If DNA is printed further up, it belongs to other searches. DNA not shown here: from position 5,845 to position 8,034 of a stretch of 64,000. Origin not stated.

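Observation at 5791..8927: Sigma54 activator with a C-terminal solute-binding-protein domain, paralogous to the neighbouring periplasmic SBP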

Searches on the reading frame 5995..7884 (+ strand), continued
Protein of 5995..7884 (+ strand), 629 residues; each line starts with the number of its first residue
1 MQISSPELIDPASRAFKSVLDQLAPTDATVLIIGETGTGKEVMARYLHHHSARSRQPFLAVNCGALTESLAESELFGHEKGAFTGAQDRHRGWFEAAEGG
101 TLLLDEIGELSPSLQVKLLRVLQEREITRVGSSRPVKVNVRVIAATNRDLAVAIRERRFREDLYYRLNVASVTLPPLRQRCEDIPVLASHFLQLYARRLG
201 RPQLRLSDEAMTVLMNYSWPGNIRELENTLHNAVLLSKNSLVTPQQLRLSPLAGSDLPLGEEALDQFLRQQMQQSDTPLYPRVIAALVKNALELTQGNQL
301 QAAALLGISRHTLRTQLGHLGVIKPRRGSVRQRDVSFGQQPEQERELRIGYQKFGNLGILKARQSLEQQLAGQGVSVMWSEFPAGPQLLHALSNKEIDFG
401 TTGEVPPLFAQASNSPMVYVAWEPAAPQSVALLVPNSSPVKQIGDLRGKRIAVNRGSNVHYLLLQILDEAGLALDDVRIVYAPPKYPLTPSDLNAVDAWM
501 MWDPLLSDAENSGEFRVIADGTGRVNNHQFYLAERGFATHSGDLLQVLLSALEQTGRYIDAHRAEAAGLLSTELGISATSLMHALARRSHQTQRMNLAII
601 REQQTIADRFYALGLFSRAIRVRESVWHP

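Call 17: find_encoding_contigs(protein=P0096, flank=10000, max_places=2)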
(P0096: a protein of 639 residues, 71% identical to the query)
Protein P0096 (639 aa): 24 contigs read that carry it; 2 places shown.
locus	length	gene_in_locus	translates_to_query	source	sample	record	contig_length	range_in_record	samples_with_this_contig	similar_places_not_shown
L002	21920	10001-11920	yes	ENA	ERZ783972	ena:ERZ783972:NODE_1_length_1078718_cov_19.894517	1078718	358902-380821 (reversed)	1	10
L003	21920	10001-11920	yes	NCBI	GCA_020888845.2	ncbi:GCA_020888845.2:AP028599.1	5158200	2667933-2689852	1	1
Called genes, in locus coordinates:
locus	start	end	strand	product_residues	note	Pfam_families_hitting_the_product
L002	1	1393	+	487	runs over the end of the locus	PF10423:AMNp_N, PF01048:PNP_UDP_1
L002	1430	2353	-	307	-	PF00126:HTH_1, PF03466:LysR_substrate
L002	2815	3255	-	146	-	PF04657:DMT_YdcZ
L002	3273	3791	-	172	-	PF13302:Acetyltransf_3, PF13420:Acetyltransf_4, PF00583:Acetyltransf_1, PF13673:Acetyltransf_10 (weak), PF13508:Acetyltransf_7, PF08445:FR47 (weak)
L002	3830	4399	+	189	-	PF13560:HTH_31, PF01381:HTH_3, PF07883:Cupin_2 (faint)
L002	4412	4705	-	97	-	PF11115:DUF2623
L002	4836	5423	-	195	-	PF00881:Nitroreductase, PF14512:TM1586_NiRdase (faint)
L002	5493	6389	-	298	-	PF00126:HTH_1, PF03466:LysR_substrate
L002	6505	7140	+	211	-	PF02525:Flavodoxin_2, PF03358:FMN_red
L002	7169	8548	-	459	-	PF01266:DAO (weak), PF07992:Pyr_redox_2, PF13450:NAD_binding_8 (weak), PF13454:NAD_binding_9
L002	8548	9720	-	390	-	PF00296:Bac_luciferase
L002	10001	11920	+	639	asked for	PF00158:Sigma54_activat, PF14532:Sigma54_activ_2, PF07728:AAA_5, PF25601:AAA_lid_14, PF02954:HTH_8 (weak), PF09084:NMT1, PF12974:Phosphonate-bd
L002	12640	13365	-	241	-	PF12833:HTH_18, PF00165:HTH_AraC (weak)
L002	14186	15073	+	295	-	PF00165:HTH_AraC (weak), PF12833:HTH_18, PF00165:HTH_AraC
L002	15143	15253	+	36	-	-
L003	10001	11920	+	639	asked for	PF00158:Sigma54_activat, PF14532:Sigma54_activ_2, PF07728:AAA_5, PF25601:AAA_lid_14, PF02954:HTH_8 (weak), PF09084:NMT1, PF12974:Phosphonate-bd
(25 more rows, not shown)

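Call 18: find_encoding_contigs(protein=P0078, flank=10000, max_places=2)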
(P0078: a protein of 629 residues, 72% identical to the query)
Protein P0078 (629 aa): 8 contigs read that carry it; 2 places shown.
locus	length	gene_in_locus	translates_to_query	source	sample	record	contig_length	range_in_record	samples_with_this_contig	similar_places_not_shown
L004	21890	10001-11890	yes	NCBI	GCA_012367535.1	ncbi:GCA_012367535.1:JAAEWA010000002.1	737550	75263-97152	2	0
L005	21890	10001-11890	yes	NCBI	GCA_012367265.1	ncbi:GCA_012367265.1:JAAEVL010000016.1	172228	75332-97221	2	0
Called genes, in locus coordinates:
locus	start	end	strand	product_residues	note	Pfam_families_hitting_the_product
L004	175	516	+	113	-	PF12833:HTH_18, PF00165:HTH_AraC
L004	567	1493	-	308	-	PF04960:Glutaminase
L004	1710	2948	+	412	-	PF07690:MFS_1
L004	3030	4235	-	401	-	PF02770:Acyl-CoA_dh_M (weak), PF08028:Acyl-CoA_dh_2 (weak)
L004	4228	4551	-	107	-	-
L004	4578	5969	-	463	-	PF00296:Bac_luciferase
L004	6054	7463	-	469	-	PF00070:Pyr_redox (faint), PF01266:DAO, PF07992:Pyr_redox_2, PF13450:NAD_binding_8 (weak), PF13454:NAD_binding_9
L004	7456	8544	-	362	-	PF00296:Bac_luciferase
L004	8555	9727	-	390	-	PF00296:Bac_luciferase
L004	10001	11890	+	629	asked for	PF00158:Sigma54_activat, PF14532:Sigma54_activ_2, PF07728:AAA_5, PF25601:AAA_lid_14, PF02954:HTH_8 (faint), PF09084:NMT1, PF12974:Phosphonate-bd (faint)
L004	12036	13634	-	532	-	PF00496:SBP_bac_5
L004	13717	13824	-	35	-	-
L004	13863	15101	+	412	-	PF05343:Peptidase_M42, PF01546:Peptidase_M20, PF07687:M20_dimer (weak)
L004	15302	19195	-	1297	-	-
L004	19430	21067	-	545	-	PF02203:TarH, PF00015:MCPsignal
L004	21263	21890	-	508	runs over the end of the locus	PF00135:COesterase, PF20434:BD-FAE, PF07859:Abhydrolase_3 (faint)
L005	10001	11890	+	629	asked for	PF00158:Sigma54_activat, PF14532:Sigma54_activ_2, PF07728:AAA_5, PF25601:AAA_lid_14, PF02954:HTH_8 (faint), PF09084:NMT1, PF12974:Phosphonate-bd (faint)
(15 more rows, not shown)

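Call 23: search_protein_representatives(protein=window:5995-7884:+)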
Query: 629 residues. Proteins with E-value up to 0.001 (for the whole library): 199048; up to 1e-10: 154519; up to 1e-30: 86725. The best 150 are listed.
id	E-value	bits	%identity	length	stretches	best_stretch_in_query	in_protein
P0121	5.0e-235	798.5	72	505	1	5-504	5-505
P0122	7.9e-185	632.7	51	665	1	7-626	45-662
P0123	8.2e-173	593.0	50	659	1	9-628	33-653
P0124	4.6e-150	517.9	45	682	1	10-629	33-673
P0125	9.7e-146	503.6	43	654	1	8-628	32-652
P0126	4.5e-145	501.4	45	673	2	10-252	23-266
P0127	5.0e-144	498.0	46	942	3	28-249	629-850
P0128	1.7e-139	483.0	46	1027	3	20-240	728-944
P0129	2.8e-132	459.2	49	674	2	18-252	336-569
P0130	4.2e-129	448.7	44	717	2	12-274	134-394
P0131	5.1e-128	445.1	47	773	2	11-272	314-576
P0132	3.6e-127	442.3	46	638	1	9-564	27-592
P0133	3.8e-127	442.2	53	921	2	19-245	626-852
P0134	1.7e-125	436.8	53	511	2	21-240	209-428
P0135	1.3e-122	427.2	48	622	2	10-248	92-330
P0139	4.0e-120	419.0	39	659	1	10-627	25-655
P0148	1.1e-98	348.3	53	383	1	7-328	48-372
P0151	2.9e-96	340.2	39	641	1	9-621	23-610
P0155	1.8e-88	314.5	53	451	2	10-264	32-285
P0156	2.5e-88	314.1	53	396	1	10-323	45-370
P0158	9.3e-88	312.2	48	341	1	286-627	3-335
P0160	4.5e-87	309.9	52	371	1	10-327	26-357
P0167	1.9e-85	304.6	54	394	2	8-250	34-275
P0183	3.8e-83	296.9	53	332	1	12-325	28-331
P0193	3.7e-82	293.7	58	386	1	8-253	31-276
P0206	1.3e-81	291.9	51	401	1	8-318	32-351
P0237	2.6e-80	287.6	52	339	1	10-322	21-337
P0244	3.6e-80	287.1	46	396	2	10-255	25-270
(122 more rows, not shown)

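Call 27: list_cluster_members(proteins=[P0122, P0123, P0124, P0125, P0126, P0132, P0139, P0151, P0158])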
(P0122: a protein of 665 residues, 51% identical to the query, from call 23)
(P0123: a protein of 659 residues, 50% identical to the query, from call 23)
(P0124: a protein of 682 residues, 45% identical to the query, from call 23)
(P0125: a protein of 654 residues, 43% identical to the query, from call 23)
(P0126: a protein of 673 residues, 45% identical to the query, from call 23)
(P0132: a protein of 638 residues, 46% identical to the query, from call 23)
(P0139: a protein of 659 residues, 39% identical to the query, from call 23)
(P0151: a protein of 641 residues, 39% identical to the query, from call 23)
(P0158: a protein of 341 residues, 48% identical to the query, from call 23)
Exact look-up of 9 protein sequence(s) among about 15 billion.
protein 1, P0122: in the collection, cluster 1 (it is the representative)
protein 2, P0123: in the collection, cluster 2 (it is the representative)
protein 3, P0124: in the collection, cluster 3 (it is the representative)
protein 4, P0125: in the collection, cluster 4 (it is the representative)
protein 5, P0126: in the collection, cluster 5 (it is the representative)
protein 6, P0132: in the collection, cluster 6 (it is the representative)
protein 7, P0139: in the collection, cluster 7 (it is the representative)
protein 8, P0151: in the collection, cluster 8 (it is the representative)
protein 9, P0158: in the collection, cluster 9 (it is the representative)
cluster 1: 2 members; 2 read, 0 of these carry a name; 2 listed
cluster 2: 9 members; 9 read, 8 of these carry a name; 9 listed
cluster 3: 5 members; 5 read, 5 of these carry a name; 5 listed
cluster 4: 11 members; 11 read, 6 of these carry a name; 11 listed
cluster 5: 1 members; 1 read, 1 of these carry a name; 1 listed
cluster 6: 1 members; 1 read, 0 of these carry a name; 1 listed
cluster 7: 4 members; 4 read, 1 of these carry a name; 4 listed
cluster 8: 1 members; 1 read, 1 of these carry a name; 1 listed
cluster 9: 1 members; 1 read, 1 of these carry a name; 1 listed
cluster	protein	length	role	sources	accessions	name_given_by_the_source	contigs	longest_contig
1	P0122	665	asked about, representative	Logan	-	-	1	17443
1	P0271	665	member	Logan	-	-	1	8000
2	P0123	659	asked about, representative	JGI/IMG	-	DNA-binding NtrC family response regulator/ABC-type nitrate/sulfonate/bicarbonate ...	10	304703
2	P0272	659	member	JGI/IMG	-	DNA-binding NtrC family response regulator/ABC-type nitrate/sulfonate/bicarbonate ...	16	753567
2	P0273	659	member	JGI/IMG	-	DNA-binding NtrC family response regulator/ABC-type nitrate/sulfonate/bicarbonate ...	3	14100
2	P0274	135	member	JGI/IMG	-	ABC-type nitrate/sulfonate/bicarbonate transport system substrate-binding protein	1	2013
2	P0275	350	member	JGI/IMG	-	aliphatic sulfonates family ABC transporter substrate-binding protein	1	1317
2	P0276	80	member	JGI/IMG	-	hypothetical protein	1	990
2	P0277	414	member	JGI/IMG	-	ABC-type nitrate/sulfonate/bicarbonate transport system substrate-binding protein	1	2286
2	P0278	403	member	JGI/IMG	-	aliphatic sulfonates family ABC transporter substrate-binding protein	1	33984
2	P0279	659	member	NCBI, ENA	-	-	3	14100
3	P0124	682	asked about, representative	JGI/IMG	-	aliphatic sulfonates family ABC transporter substrate-binding protein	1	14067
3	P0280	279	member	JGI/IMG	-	sulfonate transport system substrate-binding protein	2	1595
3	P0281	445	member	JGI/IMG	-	sulfonate transport system substrate-binding protein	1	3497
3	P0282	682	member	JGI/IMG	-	aliphatic sulfonates family ABC transporter substrate-binding protein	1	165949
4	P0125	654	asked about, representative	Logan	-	-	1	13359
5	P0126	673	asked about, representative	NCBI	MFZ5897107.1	MAG: aliphatic sulfonate ABC transporter substrate-binding protein [Myxococcota bacterium]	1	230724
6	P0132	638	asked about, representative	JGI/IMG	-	-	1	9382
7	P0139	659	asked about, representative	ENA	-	-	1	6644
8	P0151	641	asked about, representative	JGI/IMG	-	aliphatic sulfonates family ABC transporter substrate-binding protein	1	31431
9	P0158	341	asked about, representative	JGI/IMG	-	aliphatic sulfonates family ABC transporter substrate-binding protein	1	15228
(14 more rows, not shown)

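Call 33: list_cluster_members(proteins=[P0148, P0155, P0156, P0160, P0167, P0183, P0193, P0206, P0237, P0244])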
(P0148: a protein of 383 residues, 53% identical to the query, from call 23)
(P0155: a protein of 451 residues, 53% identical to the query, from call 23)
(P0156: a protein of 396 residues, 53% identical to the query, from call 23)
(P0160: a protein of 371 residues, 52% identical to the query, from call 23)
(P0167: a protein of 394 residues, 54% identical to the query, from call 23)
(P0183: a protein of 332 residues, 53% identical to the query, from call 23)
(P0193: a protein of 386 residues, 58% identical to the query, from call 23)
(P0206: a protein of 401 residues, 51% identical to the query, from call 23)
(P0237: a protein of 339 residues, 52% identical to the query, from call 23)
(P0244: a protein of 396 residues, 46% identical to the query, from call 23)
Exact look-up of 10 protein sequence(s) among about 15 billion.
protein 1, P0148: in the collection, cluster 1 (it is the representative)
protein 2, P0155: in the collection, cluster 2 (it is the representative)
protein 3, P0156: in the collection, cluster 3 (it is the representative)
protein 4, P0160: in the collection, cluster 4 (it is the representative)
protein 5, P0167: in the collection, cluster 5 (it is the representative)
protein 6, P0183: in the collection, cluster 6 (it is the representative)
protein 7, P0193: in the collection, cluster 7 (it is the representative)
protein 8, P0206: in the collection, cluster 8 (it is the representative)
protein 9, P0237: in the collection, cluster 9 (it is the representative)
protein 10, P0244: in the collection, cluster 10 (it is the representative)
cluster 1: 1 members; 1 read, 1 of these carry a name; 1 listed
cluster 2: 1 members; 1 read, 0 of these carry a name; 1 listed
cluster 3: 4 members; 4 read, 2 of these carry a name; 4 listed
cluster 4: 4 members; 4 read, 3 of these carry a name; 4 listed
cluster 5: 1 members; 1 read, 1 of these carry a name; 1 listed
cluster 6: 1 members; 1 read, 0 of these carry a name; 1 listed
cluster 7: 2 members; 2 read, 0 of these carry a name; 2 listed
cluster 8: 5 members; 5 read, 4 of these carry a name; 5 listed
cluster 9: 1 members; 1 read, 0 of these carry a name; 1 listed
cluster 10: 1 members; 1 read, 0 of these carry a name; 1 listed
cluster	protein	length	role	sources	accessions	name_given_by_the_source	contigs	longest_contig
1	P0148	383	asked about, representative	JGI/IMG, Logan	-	transcriptional regulator with PAS, ATPase and Fis domain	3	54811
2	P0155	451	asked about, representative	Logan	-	-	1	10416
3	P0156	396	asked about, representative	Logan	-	-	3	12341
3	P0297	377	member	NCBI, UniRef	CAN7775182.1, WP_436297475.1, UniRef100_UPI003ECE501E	sigma-54 dependent transcriptional regulator [Variovorax sp. LjRoot175] | sigma-54 interaction domain-containing protein n=1 Tax=Variovorax sp. LjRoot175 ...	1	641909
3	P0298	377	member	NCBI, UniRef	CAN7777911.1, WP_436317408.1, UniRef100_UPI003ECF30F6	sigma-54 dependent transcriptional regulator [Variovorax sp. LjRoot84] | sigma-54 interaction domain-containing protein n=1 Tax=Variovorax sp. LjRoot84 ...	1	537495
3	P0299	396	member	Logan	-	-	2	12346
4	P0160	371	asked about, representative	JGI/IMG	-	sigma-54-specific transcriptional regulator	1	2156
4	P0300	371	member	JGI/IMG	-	sigma-54-specific transcriptional regulator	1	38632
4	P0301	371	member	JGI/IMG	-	sigma-54-specific transcriptional regulator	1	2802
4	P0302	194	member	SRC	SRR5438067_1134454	-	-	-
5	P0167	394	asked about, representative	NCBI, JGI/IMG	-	DNA-binding NtrC family response regulator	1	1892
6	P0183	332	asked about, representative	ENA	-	-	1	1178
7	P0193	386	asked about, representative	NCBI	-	-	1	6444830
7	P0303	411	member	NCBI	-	-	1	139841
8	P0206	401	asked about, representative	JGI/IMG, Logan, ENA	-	DNA-binding NtrC family response regulator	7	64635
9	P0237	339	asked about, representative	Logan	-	-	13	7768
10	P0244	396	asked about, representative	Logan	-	-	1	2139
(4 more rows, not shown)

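Call 34: find_related_loci(query=window:5995-7884:+, collection=genome_contigs, flank=7000)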
Query window:5995-7884:+ (629 aa) in genome_contigs; peptide patterns used: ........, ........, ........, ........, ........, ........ (x = any residue, [..] = any of these).
600 stretches matched a pattern (row limit reached: there are more); 599 encode a relative of the query (tblastn E <= 1e-3); the best 80 are kept; 80 distinct loci.
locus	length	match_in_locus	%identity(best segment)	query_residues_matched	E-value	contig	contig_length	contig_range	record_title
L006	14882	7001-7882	50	11-317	5e-87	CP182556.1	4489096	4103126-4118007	Shigella flexneri strain SFBU1023 chromosome, complete genome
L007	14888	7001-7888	50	19-317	1e-86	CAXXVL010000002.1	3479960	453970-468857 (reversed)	MAG: Smithellaceae bacterium isolate ea3e3a57-e723-42e2-b213-d72c633126af genome assembly, contig: contig_2, whole genom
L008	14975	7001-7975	48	2-317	2e-86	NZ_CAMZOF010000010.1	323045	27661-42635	Pelagibius sp. Alg239-R121 NODE_10_length_323045_cov_65.8002, whole genome shotgun sequence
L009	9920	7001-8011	47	16-341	2e-86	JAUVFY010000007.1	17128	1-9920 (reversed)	MAG: Deltaproteobacteria bacterium isolate CSMAG_362 CSMAG_362_k127_5446579_length_17128_cov_70.2517, whole genome shotg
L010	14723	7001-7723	58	10-250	2e-85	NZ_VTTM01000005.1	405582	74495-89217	Azospirillum oryzae strain COC8 NODE_5_length_405582, whole genome shotgun sequence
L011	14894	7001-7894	49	11-317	2e-85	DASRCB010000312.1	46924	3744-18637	MAG TPA_asm: Bryobacteraceae bacterium isolate SMAG_U9942 k141_703227, whole genome shotgun sequence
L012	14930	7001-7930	45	4-329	6e-85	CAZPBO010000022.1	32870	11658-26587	MAG TPA_asm: uncultured Planctomycetota bacterium isolate binchicken_co6_430 genome assembly, contig: NODE_998_length_32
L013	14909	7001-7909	48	11-325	1e-84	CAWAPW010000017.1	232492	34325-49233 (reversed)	MAG: Bryobacterales bacterium isolate MFD04434.bin.1.48 genome assembly, contig: contig_50584, whole genome shotgun sequ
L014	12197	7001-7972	48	11-322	1e-84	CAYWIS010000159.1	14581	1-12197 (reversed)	MAG TPA_asm: uncultured Pirellulaceae bacterium isolate SRP268622_co1_256 genome assembly, contig: NODE_9370_length_1458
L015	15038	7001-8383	37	20-457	2e-84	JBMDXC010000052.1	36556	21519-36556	MAG: Candidatus Entotheonellaceae bacterium isolate FBaNitSoil1_14 FBaNitSoil1_contig52, whole genome shotgun sequence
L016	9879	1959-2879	47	1-317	4e-84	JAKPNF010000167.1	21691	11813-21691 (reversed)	MAG: Verrucomicrobiota bacterium isolate JPAS_metabat.76 k141_40190, whole genome shotgun sequence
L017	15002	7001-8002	48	10-338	1e-83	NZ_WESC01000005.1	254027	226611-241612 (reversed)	Parvibaculum sedimenti strain HXT-9 HXT-9_scaffold5, whole genome shotgun sequence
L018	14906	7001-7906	48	11-322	2e-83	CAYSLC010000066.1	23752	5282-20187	MAG TPA_asm: uncultured Desulfobacteraceae bacterium isolate binchicken_co15_57 genome assembly, contig: NODE_1017_lengt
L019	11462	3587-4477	48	23-325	5e-83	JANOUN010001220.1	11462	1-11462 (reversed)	MAG: Planctomycetota bacterium isolate VAR_39_metabat_103_sub VAR_39_k141_2722683, whole genome shotgun sequence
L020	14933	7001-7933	47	14-324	4e-83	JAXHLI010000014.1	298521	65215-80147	MAG: Desulfurivibrio sp. isolate Salar_de_Ascotan_soil_MAG_ASO12 contig_9101_polypolish, whole genome shotgun sequence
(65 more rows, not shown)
